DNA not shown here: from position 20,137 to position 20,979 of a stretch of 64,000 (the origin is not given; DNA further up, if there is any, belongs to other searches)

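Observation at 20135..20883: The same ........-N12/13-TCTCyTTATAT block precedes all three transcription units of the module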

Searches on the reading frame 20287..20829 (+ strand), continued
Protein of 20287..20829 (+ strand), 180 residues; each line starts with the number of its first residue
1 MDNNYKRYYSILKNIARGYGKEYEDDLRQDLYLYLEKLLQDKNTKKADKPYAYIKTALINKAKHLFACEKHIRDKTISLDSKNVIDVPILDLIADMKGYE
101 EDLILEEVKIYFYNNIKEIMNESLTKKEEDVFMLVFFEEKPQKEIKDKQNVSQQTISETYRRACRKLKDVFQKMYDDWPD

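Call 69: search_dna_similar(query=window:20287-20829:+, collection=phages, mode=protein, max_evalue=1, max_rows=15)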
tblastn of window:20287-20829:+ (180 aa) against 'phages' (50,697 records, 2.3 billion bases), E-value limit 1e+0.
Records with a match: 2; places in all: 2; records where one place covers at least 80% of the query: 1.
Best place of each record, by identity: <60% 2.
By first word of the organism name: Bacteriophage 1; Phage 1.
By host as written in the record: - 1; Staphylococcus aureus ZH 2 1.
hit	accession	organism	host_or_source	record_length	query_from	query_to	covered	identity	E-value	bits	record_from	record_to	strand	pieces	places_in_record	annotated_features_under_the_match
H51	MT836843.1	Bacteriophage sp.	human fecal samples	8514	7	168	90%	24.4%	3e-3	43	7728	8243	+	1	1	record has no annotation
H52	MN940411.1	Phage f2b1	Staphylococcus aureus ZH 2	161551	124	172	27%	34.7%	3e-1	37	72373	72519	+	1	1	sporulation sigma factor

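Call 70: find_related_loci(query=A1, collection=viral_contigs, flank=5000)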
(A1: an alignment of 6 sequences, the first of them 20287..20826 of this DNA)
Query A1 (180 aa) in viral_contigs; peptide patterns used: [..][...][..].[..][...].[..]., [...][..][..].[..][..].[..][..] (x = any residue, [..] = any of these).
71 stretches matched a pattern, but none encodes a relative of the query by tblastn (E <= 1e-3).
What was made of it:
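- Tried and rejected: A viral-contig scan with the sigma alignment and a tblastn of the phage collection found no relatives (calls 69, 70).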

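Call 71: get_annotated_region(hit=H51, flank=8000)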
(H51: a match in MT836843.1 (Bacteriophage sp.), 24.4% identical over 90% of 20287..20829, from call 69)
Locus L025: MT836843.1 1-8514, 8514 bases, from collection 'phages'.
description: UNVERIFIED: Bacteriophage sp. clone scaffold_3214 genomic sequence.
organism: Bacteriophage sp. (NCBI taxid 38018)
taxonomy: Viruses
host: -; source: human fecal samples; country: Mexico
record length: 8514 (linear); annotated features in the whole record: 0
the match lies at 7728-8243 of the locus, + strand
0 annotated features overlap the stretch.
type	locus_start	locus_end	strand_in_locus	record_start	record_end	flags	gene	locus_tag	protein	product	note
